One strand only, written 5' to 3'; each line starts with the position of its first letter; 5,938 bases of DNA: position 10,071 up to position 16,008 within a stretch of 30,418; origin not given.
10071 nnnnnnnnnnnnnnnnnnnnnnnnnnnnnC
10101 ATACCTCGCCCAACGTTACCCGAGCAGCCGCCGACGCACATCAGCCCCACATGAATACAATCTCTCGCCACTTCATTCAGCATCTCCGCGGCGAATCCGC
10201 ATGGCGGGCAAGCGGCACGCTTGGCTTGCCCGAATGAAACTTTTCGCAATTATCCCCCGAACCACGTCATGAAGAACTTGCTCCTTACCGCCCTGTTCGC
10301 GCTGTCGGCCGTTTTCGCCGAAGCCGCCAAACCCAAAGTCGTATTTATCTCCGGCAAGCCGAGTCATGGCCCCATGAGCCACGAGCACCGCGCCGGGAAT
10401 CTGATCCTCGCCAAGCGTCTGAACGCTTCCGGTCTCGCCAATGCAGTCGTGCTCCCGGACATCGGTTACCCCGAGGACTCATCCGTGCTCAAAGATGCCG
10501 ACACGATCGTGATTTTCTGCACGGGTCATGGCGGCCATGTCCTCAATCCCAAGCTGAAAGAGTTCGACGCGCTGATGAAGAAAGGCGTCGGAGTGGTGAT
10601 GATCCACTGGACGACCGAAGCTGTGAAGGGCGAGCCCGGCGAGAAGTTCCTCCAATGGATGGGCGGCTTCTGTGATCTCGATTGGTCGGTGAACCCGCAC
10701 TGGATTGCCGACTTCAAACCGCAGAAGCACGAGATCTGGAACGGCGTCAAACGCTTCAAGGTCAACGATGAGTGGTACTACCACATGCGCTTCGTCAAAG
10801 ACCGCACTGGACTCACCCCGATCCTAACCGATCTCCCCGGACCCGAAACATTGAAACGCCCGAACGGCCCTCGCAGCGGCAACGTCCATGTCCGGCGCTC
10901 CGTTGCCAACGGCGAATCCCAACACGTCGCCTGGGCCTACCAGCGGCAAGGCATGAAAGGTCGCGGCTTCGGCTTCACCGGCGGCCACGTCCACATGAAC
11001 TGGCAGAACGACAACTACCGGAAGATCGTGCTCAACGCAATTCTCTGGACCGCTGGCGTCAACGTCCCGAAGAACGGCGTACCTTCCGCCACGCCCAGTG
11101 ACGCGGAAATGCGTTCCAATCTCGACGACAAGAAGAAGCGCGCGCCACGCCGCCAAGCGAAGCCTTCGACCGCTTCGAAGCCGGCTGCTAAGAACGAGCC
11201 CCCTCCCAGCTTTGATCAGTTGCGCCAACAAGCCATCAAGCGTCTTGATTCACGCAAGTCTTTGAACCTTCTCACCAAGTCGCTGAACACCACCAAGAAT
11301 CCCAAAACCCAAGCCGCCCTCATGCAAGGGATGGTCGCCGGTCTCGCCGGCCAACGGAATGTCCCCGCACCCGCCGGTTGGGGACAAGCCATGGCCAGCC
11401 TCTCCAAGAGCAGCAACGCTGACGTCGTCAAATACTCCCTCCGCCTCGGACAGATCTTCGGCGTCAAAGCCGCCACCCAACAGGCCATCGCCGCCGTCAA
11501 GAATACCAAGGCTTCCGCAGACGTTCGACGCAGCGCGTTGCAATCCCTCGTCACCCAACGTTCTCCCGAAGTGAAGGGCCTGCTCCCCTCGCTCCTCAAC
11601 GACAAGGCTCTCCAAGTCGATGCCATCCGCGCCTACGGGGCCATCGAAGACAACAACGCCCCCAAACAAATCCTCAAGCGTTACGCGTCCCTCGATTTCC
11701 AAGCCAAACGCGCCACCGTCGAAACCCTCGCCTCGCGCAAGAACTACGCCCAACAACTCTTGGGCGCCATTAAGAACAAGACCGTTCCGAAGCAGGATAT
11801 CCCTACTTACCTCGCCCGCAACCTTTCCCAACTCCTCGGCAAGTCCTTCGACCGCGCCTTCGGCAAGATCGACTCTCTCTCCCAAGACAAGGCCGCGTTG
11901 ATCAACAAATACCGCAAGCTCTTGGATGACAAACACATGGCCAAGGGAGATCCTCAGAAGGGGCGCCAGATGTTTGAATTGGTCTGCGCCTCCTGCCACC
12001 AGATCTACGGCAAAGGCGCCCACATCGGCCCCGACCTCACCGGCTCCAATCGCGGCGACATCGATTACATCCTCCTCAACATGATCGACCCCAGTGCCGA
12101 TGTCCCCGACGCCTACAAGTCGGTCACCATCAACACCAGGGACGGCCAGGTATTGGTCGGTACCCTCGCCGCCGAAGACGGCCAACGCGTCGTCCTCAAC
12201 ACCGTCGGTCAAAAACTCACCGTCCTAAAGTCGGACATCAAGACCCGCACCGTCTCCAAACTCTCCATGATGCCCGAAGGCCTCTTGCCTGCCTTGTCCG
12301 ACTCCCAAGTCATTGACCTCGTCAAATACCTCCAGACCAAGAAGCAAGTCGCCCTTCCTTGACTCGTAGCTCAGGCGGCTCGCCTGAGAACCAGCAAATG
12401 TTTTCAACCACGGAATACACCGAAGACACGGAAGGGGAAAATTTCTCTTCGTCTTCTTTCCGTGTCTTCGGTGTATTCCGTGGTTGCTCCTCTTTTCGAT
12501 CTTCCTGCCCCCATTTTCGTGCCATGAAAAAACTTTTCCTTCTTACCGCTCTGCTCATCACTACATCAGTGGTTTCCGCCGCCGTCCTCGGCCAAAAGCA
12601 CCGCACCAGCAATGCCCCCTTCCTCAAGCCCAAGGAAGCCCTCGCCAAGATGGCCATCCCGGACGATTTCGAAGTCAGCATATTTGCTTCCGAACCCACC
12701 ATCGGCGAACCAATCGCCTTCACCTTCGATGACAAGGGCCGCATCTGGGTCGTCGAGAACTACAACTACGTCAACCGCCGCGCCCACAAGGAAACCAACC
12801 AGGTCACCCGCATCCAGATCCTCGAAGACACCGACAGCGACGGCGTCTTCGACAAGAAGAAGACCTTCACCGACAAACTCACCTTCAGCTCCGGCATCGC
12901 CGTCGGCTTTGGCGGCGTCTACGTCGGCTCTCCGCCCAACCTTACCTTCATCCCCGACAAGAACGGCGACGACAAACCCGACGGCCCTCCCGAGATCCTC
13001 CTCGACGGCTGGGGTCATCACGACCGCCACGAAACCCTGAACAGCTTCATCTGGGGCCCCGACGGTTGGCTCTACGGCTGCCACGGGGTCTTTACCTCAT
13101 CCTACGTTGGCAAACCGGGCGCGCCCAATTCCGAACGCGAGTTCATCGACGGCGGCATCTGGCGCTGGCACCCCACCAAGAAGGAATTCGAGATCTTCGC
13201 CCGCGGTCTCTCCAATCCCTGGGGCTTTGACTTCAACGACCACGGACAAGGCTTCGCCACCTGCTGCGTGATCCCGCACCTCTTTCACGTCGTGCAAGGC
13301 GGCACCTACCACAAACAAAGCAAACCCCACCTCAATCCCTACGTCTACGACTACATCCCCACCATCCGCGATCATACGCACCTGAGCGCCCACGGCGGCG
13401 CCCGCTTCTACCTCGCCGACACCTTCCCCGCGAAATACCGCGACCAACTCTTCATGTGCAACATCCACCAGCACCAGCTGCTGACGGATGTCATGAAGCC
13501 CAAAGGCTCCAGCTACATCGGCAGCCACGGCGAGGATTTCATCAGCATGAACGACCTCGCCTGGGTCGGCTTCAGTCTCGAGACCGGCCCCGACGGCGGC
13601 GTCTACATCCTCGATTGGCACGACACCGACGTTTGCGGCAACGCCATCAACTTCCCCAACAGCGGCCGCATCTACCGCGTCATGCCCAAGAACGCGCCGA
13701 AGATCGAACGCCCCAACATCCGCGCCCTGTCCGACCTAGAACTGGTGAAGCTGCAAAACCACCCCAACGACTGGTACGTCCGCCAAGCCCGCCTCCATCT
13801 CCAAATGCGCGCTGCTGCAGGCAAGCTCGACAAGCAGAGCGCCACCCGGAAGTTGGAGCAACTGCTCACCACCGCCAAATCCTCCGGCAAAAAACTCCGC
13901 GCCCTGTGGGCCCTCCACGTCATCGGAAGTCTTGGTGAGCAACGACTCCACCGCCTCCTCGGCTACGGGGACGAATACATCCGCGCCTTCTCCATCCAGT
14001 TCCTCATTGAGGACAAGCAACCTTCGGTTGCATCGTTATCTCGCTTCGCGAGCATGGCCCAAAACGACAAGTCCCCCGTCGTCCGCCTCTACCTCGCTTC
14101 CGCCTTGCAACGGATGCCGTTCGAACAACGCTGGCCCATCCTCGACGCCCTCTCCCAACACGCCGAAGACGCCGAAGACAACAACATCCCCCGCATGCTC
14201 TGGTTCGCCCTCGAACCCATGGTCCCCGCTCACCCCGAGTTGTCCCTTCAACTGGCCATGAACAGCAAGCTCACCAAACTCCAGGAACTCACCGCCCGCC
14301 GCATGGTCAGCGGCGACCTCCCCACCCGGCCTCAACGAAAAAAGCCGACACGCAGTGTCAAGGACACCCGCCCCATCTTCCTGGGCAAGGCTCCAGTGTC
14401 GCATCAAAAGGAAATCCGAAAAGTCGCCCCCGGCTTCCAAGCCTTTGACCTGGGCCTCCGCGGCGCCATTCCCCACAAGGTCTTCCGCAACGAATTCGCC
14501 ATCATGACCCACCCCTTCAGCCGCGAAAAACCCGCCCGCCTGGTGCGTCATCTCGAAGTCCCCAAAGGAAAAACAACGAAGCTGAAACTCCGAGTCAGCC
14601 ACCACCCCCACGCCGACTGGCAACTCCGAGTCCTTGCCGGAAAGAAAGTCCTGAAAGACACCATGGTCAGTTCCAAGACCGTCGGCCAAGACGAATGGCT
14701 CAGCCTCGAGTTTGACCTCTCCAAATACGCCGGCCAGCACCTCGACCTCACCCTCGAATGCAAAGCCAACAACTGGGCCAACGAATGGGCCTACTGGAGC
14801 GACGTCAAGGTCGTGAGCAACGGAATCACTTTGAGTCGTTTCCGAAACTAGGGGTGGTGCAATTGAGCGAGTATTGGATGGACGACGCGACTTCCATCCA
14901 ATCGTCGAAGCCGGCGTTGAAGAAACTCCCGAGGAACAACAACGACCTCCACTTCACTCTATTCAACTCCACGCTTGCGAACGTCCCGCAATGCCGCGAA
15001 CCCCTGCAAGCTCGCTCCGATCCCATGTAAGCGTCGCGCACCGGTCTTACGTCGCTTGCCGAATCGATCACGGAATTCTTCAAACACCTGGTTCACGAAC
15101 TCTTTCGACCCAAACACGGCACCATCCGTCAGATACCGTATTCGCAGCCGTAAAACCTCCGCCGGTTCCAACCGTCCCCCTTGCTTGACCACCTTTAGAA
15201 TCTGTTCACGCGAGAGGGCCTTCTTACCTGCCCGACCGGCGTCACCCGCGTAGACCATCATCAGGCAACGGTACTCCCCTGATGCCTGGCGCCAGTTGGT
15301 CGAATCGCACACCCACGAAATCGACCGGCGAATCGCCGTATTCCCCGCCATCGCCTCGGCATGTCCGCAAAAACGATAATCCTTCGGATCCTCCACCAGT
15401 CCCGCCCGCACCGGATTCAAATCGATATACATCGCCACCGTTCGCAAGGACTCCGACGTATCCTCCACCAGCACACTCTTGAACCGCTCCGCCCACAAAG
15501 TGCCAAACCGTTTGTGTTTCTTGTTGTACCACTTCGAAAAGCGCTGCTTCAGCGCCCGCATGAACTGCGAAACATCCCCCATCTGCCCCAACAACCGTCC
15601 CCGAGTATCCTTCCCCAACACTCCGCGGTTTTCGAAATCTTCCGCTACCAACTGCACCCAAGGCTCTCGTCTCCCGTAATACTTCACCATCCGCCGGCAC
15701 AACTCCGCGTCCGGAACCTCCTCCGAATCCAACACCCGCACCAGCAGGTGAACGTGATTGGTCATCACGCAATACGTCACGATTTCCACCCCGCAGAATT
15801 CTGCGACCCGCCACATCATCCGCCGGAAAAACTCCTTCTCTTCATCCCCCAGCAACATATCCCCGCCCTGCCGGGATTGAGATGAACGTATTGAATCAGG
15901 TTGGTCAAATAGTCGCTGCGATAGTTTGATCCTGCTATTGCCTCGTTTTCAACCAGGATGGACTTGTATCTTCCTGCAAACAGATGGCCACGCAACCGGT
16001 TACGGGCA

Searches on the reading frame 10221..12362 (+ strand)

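Call 50: search_protein_families(library=pfam, proteins=[window:10221-12362:+], max_evalue=0.1)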
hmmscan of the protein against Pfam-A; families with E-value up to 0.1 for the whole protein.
window:10221-12362:+ (713 aa): 4 families
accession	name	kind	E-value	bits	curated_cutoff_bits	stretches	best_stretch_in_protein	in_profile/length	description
PF06283.17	ThuA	-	2e-17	64.6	33.4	1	86-277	45-209/209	Trehalose utilisation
PF00034.26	Cytochrom_C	-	2.1e-09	39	21.3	1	579-609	2-33/90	Cytochrome c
PF13646.12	HEAT_2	-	0.00063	20.4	27.7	1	430-503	11-87/88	HEAT repeats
PF13442.11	Cytochrome_CBB3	-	0.0027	18.4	27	1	577-609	2-30/68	Cytochrome C oxidase, cbb3-type, subunit III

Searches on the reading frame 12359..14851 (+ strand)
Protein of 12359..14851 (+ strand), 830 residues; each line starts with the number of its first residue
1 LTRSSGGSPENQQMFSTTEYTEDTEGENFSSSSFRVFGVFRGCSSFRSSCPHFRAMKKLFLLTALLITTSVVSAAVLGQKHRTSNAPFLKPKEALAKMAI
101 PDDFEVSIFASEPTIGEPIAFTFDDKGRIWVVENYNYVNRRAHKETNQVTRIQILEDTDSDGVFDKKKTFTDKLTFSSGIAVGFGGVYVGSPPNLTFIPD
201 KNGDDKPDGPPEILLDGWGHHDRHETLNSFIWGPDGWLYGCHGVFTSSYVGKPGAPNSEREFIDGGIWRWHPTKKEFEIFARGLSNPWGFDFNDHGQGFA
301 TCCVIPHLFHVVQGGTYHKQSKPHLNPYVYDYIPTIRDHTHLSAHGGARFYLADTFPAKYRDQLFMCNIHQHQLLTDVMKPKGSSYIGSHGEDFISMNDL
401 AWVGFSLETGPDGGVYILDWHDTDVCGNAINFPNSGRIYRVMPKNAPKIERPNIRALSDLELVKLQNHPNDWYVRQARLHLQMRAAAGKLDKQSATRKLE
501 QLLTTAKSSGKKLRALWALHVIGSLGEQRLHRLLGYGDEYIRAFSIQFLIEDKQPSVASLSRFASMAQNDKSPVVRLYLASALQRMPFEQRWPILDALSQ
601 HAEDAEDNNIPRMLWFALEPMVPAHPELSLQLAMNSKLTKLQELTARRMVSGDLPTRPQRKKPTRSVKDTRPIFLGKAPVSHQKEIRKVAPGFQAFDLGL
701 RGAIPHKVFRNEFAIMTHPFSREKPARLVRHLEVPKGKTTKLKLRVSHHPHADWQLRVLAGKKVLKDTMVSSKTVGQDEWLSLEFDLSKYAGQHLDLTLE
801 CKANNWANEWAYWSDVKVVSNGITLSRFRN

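Call 3: search_protein_families(library=pfam, proteins=[window:12359-14851:+])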
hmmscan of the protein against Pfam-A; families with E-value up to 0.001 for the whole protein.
window:12359-14851:+ (830 aa): 1 family
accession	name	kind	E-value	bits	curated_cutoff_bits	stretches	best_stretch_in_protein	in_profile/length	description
PF23500.1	DUF7133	-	5.6e-66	223.8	27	1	90-444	1-384/385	Domain of unknown function (DUF7133)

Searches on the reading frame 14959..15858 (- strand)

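Call 3: search_protein_families(library=pfam, proteins=[window:14959-15858:-])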
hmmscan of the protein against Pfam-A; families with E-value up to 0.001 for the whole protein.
window:14959-15858:- (299 aa): 1 family
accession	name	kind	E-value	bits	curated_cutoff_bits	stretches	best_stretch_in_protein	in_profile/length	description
PF01797.21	Y1_Tnp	-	4.8e-12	46.5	23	2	4-45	21-62/121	Transposase IS200 like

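Call 4: search_protein_families(library=ncbifam, proteins=[window:14959-15858:-])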
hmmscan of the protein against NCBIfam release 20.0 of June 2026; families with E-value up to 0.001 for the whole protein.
window:14959-15858:- (299 aa): 2 families
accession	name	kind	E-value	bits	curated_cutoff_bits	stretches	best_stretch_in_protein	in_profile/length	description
NF047646.1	REP_Tyr_transpos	equivalog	7.7e-18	64.8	80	1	95-164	71-146/146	REP-associated tyrosine transposase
NF033573.1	transpos_IS200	equivalog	1.7e-05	25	55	0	3-42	26-65/126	IS200/IS605 family transposase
